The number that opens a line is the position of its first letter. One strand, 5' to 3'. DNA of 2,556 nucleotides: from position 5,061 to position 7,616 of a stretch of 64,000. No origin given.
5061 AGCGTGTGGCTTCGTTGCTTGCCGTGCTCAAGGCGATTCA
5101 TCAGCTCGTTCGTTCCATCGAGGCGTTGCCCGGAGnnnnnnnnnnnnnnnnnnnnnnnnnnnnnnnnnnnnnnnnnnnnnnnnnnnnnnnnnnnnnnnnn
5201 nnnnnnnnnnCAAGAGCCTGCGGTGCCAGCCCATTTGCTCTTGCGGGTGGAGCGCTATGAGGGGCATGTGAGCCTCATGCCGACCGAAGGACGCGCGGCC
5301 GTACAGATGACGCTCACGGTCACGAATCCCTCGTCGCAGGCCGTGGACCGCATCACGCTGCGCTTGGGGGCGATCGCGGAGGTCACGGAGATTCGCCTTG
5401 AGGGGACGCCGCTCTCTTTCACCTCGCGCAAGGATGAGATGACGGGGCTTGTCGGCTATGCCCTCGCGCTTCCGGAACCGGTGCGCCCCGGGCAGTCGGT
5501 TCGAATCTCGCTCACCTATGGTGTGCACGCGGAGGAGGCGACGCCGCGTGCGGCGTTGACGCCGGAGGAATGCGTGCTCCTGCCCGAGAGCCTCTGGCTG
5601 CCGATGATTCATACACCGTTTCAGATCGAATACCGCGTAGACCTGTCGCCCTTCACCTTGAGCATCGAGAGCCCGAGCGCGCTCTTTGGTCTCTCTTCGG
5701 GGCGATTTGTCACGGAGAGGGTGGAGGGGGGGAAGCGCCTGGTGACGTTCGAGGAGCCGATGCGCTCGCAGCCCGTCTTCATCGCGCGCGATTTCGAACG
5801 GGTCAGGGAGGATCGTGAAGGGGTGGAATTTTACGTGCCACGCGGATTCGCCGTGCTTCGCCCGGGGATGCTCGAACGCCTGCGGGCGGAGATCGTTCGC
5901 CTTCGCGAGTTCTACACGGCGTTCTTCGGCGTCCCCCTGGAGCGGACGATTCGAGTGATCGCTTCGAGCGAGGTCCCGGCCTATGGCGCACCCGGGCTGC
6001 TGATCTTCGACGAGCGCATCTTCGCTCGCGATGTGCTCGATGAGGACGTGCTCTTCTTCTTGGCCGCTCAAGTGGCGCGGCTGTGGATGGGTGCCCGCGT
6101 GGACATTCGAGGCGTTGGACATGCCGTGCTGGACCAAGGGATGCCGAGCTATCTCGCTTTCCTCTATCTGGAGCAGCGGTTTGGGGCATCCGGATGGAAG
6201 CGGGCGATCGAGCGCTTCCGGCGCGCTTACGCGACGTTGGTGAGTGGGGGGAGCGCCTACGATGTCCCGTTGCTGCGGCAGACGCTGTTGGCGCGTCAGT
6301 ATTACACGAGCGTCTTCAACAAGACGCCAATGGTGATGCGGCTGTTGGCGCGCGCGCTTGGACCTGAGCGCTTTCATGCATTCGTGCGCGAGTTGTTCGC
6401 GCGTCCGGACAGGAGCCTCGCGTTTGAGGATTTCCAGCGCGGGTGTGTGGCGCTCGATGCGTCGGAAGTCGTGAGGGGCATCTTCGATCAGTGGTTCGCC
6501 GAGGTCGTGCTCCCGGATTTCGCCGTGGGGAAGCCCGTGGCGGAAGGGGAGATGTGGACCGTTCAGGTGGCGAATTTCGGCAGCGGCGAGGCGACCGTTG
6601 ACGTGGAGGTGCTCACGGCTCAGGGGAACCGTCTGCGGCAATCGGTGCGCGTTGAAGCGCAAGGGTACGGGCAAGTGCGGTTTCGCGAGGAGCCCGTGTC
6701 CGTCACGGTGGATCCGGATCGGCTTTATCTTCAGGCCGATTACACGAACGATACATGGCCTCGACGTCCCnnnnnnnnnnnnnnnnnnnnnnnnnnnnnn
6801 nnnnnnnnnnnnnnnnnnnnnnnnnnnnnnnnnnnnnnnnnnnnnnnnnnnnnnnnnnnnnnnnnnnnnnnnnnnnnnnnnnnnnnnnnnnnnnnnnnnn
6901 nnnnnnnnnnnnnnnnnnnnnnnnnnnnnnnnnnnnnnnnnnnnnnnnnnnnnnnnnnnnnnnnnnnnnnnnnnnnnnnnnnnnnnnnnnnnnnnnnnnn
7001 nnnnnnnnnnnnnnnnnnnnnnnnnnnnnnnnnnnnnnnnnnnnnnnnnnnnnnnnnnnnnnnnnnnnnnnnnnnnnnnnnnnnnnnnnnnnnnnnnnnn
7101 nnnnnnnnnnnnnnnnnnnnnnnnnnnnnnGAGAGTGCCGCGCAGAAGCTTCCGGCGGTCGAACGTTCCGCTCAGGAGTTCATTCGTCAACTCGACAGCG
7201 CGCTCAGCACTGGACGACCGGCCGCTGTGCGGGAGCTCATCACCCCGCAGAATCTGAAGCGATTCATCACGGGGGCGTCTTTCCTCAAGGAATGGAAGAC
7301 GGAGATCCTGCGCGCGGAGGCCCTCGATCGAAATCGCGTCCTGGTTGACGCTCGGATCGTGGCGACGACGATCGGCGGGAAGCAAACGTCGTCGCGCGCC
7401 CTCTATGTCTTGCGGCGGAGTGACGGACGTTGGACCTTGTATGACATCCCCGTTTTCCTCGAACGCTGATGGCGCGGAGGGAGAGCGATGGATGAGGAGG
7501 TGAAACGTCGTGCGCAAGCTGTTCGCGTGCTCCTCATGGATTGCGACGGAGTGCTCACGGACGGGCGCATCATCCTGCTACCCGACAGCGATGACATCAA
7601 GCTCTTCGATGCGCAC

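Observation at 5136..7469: Catalytically dead M1-aminopeptidase homologue with TPR tail inserted between kdsA and kdsC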

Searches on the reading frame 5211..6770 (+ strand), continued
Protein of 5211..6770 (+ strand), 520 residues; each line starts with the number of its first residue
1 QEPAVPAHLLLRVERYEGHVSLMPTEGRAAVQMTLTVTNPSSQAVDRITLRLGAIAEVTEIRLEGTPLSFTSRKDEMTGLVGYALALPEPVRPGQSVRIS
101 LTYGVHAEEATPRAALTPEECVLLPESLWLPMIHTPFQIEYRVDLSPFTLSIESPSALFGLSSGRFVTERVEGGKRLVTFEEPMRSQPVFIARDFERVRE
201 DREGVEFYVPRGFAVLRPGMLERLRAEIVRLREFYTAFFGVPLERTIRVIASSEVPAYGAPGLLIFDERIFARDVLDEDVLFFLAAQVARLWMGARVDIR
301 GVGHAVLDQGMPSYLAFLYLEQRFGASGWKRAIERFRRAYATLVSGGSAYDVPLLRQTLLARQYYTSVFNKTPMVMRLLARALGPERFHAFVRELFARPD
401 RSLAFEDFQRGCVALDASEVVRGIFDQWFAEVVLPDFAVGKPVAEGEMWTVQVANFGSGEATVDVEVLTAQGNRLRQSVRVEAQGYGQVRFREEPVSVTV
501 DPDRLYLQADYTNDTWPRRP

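Call 50: find_encoding_contigs(protein=P0042, flank=5000, max_places=1)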
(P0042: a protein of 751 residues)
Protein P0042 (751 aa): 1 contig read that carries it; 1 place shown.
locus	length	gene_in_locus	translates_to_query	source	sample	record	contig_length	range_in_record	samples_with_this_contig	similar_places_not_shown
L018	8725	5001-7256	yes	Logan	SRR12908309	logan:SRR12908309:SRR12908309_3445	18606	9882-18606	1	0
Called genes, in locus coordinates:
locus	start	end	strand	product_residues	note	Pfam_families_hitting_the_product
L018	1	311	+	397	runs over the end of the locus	PF04773:FecR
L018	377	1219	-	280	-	PF02517:Rce1-like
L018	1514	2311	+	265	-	PF02348:CTP_transf_3, PF12804:NTP_transf_3 (faint)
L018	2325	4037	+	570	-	PF06418:CTP_synth_N, PF00117:GATase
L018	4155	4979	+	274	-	PF00793:DAHP_synth_1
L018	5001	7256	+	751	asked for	-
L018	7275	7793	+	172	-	-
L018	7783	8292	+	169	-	PF08282:Hydrolase_3 (weak)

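Call 69: search_protein_families(library=pfam, proteins=[L018:7275-7790:+, L015:886-1731:+, L011:4792-5031:+], max_evalue=0.1)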
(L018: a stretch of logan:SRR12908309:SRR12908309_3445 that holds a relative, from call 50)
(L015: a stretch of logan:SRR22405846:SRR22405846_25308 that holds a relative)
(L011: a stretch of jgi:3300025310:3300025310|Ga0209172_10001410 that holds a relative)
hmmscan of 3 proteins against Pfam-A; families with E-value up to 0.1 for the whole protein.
L018:7275-7790:+ (172 aa): 0 families

L015:886-1731:+ (282 aa): 2 families
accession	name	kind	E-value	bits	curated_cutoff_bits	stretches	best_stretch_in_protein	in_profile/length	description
PF09864.15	MliC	-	7.2e-05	23.1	22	1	67-127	1-56/67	Membrane-bound lysozyme-inhibitor of c-type lysozyme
PF24269.1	DUF7467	-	0.018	16.2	27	0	20-77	48-106/116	Domain of unknown function (DUF7467)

L011:4792-5031:+ (80 aa): 1 family
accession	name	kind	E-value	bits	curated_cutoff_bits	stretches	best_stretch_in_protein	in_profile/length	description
PF20824.2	Cmr2_hel_dom2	-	0.037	14.9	27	1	15-57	26-69/86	CRISPR RNA silencing complex Cmr2 subunit, second helical domain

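Call 70: list_cluster_members(proteins=[P0023, P0024, P0027, P0029, P0032, P0034, P0036, P0037, P0041, P0043])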
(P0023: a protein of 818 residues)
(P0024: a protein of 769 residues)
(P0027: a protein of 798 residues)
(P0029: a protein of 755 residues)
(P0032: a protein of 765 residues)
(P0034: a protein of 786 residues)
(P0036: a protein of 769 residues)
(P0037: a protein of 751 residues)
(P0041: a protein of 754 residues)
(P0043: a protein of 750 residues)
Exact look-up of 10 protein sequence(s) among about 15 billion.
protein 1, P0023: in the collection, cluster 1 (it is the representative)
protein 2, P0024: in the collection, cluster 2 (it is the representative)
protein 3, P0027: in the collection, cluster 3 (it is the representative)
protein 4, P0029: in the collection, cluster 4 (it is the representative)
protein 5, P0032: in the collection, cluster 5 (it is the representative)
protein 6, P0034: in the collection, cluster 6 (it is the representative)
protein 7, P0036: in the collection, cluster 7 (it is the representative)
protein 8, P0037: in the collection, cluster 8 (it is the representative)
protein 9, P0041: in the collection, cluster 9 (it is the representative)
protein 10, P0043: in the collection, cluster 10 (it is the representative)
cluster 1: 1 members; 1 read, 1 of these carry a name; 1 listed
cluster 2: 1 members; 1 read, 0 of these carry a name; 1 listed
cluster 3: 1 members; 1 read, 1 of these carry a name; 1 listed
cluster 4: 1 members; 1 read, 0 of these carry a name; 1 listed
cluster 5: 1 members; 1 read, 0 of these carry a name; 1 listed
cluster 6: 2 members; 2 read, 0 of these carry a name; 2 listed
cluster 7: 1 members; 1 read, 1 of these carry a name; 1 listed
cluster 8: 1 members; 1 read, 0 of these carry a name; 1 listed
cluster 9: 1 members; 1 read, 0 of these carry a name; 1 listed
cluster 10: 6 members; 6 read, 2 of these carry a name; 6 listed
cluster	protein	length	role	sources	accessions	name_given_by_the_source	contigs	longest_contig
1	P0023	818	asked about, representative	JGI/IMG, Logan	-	hypothetical protein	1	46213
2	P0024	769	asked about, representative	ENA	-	-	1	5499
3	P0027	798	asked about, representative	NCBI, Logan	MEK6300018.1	MAG: tetratricopeptide repeat protein [Acidobacteriota bacterium]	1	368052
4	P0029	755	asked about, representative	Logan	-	-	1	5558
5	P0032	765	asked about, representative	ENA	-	-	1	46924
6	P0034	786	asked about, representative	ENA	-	-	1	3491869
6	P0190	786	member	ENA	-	-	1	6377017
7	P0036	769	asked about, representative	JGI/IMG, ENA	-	tetratricopeptide (TPR) repeat protein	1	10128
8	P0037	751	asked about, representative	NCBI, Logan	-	-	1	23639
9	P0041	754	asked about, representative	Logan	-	-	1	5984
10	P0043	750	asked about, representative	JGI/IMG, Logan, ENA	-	hypothetical protein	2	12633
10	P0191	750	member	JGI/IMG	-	hypothetical protein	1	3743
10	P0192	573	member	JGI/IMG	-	-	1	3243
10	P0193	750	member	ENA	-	-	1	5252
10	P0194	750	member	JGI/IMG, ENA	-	-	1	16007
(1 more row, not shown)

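Call 73: find_encoding_contigs(protein=P0034, flank=8000, max_places=1)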
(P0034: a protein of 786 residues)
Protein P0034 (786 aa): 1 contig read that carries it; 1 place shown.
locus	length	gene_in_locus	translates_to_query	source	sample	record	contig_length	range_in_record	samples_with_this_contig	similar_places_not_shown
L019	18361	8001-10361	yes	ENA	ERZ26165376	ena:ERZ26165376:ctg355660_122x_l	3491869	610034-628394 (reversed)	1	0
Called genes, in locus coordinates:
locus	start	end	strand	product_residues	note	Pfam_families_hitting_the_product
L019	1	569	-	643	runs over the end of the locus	PF02784:Orn_Arg_deC_N, PF17810:Arg_decarb_HB, PF17944:Arg_decarbox_C (weak)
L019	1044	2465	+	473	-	PF03951:Gln-synt_N, PF00120:Gln-synt_C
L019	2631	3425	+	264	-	PF05685:Uma2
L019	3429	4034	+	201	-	PF13302:Acetyltransf_3, PF00583:Acetyltransf_1 (weak)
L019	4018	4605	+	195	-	-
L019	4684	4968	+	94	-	-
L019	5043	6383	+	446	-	PF00675:Peptidase_M16, PF05193:Peptidase_M16_C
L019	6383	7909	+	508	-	PF00675:Peptidase_M16, PF05193:Peptidase_M16_C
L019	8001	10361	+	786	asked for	PF13432:TPR_16 (faint), PF01433:Peptidase_M1, PF14559:TPR_19 (weak)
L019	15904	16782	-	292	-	PF01738:DLH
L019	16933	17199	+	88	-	-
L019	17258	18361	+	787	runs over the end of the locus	PF12891:Glyco_hydro_44, PF13620:CarboxypepD_reg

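Call 79: find_related_loci(query=A5, collection=metagenome_contigs, flank=4000)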
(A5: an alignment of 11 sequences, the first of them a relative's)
Query A5 (771 aa) in metagenome_contigs; peptide patterns used: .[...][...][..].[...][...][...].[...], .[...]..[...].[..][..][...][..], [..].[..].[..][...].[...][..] (x = any residue, [..] = any of these).
600 stretches matched a pattern (row limit reached: there are more); 207 encode a relative of the query (tblastn E <= 1e-3); the best 80 are kept; 80 distinct loci.
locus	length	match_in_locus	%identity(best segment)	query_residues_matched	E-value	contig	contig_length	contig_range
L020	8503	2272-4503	82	26-771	0e+0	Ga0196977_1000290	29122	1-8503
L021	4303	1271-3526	67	19-771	0e+0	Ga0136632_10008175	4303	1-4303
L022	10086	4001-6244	67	24-771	0e+0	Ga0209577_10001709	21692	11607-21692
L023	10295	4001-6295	63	8-771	0e+0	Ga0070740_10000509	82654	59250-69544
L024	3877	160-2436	66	9-771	0e+0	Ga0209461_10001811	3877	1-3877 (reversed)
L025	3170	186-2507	64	8-771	0e+0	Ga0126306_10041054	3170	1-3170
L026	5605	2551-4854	65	9-771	0e+0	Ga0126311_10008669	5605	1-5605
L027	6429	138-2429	57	1-771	0e+0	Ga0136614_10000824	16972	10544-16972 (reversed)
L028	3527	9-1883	68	147-771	0e+0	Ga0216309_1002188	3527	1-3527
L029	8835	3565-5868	56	1-771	0e+0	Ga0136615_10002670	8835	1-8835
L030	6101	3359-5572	55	35-771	0e+0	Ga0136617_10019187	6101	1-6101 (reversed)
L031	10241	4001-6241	65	23-771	0e+0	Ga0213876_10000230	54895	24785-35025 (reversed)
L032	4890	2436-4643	55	33-771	0e+0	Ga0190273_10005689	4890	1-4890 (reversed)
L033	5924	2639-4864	52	29-771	0e+0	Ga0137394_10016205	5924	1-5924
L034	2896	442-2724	54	7-769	0e+0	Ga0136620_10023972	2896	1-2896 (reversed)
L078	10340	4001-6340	49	1-771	0e+0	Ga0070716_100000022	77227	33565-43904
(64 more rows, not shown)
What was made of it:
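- Tried and rejected: A subgroup alignment (A5) worked (call 79).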

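Call 86: search_protein_families(library=pfam, proteins=[L078:14-547:+, L078:553-1539:+, L078:1566-2414:+, L078:2429-3079:+, L023:76-2352:+, L023:3222-3959:+, L078:7265-8335:+, L023:6970-7965:-], max_evalue=0.001)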
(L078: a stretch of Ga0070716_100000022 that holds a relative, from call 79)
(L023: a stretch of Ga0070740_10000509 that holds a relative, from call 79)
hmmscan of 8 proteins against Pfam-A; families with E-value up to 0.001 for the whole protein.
L078:14-547:+ (178 aa): 1 family
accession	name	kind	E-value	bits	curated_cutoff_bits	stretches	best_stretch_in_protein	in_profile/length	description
PF02163.28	Peptidase_M50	-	5e-14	52.6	27.2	1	39-151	73-220/221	Peptidase family M50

L078:553-1539:+ (329 aa): 1 family
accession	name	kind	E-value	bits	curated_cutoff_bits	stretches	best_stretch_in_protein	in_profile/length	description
PF00579.31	tRNA-synt_1b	-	8.2e-79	265.4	21.1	1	3-282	7-292/292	tRNA synthetases class I (W and Y)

L078:1566-2414:+ (283 aa): 1 family
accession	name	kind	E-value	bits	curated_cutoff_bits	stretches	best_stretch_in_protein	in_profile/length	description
PF02616.19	SMC_ScpA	-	2.8e-33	116.3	24.6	1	71-277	1-227/232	Segregation and condensation protein ScpA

L078:2429-3079:+ (217 aa): 1 family
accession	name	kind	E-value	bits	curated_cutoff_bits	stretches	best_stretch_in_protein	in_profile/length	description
PF04079.22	SMC_ScpB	-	7.7e-52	175.5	27.4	1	48-205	2-159/160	Segregation and condensation complex subunit ScpB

L023:76-2352:+ (759 aa): 20 families
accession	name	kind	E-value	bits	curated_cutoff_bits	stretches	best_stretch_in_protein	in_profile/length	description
PF00069.31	Pkinase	-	1.9e-50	172.1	31.7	1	49-307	1-252/263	Protein kinase domain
PF07714.23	PK_Tyr_Ser-Thr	-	1.6e-34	119.8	23.1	1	51-308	3-250/258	Protein tyrosine and serine/threonine kinase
PF07719.23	TPR_2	-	4.7e-28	95.4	27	1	693-726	1-34/34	Tetratricopeptide repeat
PF00515.34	TPR_1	-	3.8e-26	90.2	27.8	1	589-615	2-28/34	Tetratricopeptide repeat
PF13432.12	TPR_16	-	9.8e-21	74.3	32.7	3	523-585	1-63/65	Tetratricopeptide repeat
PF13181.12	TPR_8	-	3.6e-17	61.4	25.7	0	554-581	2-29/34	Tetratricopeptide repeat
PF13431.12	TPR_17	-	6e-15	54.6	24.4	0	542-572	2-32/34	Tetratricopeptide repeat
PF13424.12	TPR_12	-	2.3e-14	53.8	30.1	2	554-614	4-71/77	Tetratricopeptide repeat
PF13414.12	TPR_11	-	2.4e-14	53.2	26.8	2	534-567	9-42/42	TPR repeat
PF13371.12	TPR_9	-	2.7e-14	53.4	35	1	695-733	31-69/73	Tetratricopeptide repeat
PF14559.12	TPR_19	-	3.7e-14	53.2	25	2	535-583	7-55/68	Tetratricopeptide repeat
PF13428.12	TPR_14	-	1.4e-12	47.4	23.5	0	528-561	10-43/44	Tetratricopeptide repeat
PF13174.12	TPR_6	-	3.4e-12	46.6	26.3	0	694-725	1-32/33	Tetratricopeptide repeat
PF13374.12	TPR_10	-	9e-09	35.5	27.5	0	661-685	5-29/42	Tetratricopeptide repeat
PF06293.20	Kdo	-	1.7e-06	28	21.3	1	84-196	49-166/207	Lipopolysaccharide kinase (Kdo/WaaP) family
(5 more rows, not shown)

L023:3222-3959:+ (246 aa): 1 family
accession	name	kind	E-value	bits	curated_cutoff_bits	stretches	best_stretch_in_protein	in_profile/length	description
PF16266.10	DUF4919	-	9.6e-20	71.7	29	1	63-232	11-186/186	Domain of unknown function (DUF4919)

L078:7265-8335:+ (357 aa): 1 family
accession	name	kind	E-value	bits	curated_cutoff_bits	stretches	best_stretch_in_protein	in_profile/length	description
PF00892.27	EamA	-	1.7e-27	96.7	28.2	2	12-151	2-134/135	EamA-like transporter family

L023:6970-7965:- (331 aa): 3 families
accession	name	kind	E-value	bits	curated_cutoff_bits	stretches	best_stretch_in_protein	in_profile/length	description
PF03466.25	LysR_substrate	-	1.2e-49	169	28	1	86-293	2-208/209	LysR substrate binding domain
PF00126.33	HTH_1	-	1.6e-23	82.8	26.6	1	2-61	1-60/60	Bacterial regulatory helix-turn-helix protein, lysR family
PF12849.12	PBP_like_2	-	2e-05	24.9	27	1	94-158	13-74/267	PBP superfamily domain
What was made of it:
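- Tried and rejected: Flanks in L023 and L078 are unrelated housekeeping genes (call 86).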

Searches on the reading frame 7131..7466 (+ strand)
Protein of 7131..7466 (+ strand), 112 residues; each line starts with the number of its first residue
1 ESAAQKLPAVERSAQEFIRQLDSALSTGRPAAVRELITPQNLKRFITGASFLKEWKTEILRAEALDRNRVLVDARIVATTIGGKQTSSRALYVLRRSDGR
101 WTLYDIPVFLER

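Call 60: predict_structure(alignment_id=A3)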
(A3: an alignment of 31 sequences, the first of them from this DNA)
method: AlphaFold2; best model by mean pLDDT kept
length: 112 residues; sequences in the alignment: 31
mean_pLDDT: 86.2   pTM: 0.78
mean pLDDT of the five models: 86.2, 85.3, 84.5, 80.4, 80.3
residues with pLDDT >= 90: 65; 70-90: 38; 50-70: 3; < 50: 6
segments of 3 or more residues with pLDDT < 50: 1-6
pLDDT, mean of each block of 10 residues (from residue 1): 53 90 90 88 78 93 92 94 93 92 90 76
secondary structure, 60 per line:
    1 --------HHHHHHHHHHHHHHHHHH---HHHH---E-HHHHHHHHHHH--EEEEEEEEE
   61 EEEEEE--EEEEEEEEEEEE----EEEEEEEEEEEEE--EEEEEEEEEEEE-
elements in order: H9-26 H30-33 H39-49 E52-66 E69-80 E85-97 E100-111
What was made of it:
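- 7164..7439 (+): C-terminal NTF2-like alpha+beta domain (aa 677-768). Separate AF2 model with pLDDT 86 (call 60).
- On NTF2-like superfamily: Model of aa 666-777 with pLDDT 86 (call 60).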

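Call 62: fold_search(model_id=the predicted structure, library=pdb)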
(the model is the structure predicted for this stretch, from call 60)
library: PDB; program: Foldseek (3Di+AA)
matches with E <= 10: 1098; with E <= 0.001: 24
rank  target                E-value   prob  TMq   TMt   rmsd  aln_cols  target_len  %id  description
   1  3s5c_B                3.0e-04  1.00  0.57  0.46   4.9       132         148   11  Crystal Structure of a Hexachlorocyclohexane dehydrochlorinase (LinA) Type2 (released 2012-05-23)
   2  3s5c_E                3.0e-04  1.00  0.57  0.45   5.0       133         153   10  Crystal Structure of a Hexachlorocyclohexane dehydrochlorinase (LinA) Type2 (released 2012-05-23)
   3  7urw_C                3.2e-04  1.00  0.62  0.57   3.7       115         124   16  Tetradecameric hub domain of CaMKII beta (released 2022-05-11)
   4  3h51_B                3.6e-04  1.00  0.65  0.54   2.8       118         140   19  Crystal structure of Putative calcium/calmodulin dependent protein kinase II association domain (NP_636218.1) from XAN (released 2009-05-05)
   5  3h51_A                3.6e-04  1.00  0.62  0.51   4.3       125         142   20  Crystal structure of Putative calcium/calmodulin dependent protein kinase II association domain (NP_636218.1) from XAN (released 2009-05-05)
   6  7urw_A                4.3e-04  1.00  0.62  0.58   3.6       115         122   16  Tetradecameric hub domain of CaMKII beta (released 2022-05-11)
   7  7urw_E                5.1e-04  1.00  0.63  0.54   3.5       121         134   13  Tetradecameric hub domain of CaMKII beta (released 2022-05-11)
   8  3s5c_F                5.1e-04  1.00  0.53  0.44   4.9       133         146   12  Crystal Structure of a Hexachlorocyclohexane dehydrochlorinase (LinA) Type2 (released 2012-05-23)
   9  7urw_F                6.0e-04  1.00  0.63  0.57   3.5       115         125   16  Tetradecameric hub domain of CaMKII beta (released 2022-05-11)
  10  3b8l_F                6.4e-04  1.00  0.60  0.50   4.4       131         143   11  CRYSTAL STRUCTURE OF A PUTATIVE AROMATIC RING HYDROXYLASE (SARO_3538) FROM NOVOSPHINGOBIUM AROMATICIVORANS DSM AT 1.75 (released 2007-11-27)
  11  3s5c_A                6.4e-04  1.00  0.57  0.46   4.9       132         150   11  Crystal Structure of a Hexachlorocyclohexane dehydrochlorinase (LinA) Type2 (released 2012-05-23)
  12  3s5c_D                6.4e-04  1.00  0.55  0.44   5.1       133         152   11  Crystal Structure of a Hexachlorocyclohexane dehydrochlorinase (LinA) Type2 (released 2012-05-23)
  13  7ury_F                6.8e-04  1.00  0.61  0.54   5.3       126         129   14  Tetradecameric hub domain of CaMKII beta (released 2022-05-11)
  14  7urw_D                7.2e-04  1.00  0.59  0.54   3.9       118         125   14  Tetradecameric hub domain of CaMKII beta (released 2022-05-11)
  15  2jq5_MODEL_1_A        7.6e-04  1.00  0.67  0.60   2.9       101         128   15  Solution structure of RPA3114, a SEC-C motif containing protein from Rhodopseudomonas palustris; Northeast Str (released 2007-06-26)
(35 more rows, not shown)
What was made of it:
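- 7164..7439 (+): Foldseek hits to LinA, the CaMKII hub domain and SnoaL/ketosteroid-isomerase-like proteins, E 3e-4, TM 0.6-0.73 (call 62).
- On NTF2-like superfamily: Foldseek hits are to LinA, the CaMKII association domain, SnoaL/KSI-like and other NTF2-like proteins, E 3e-4, TM 0.6-0.73 (call 62).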
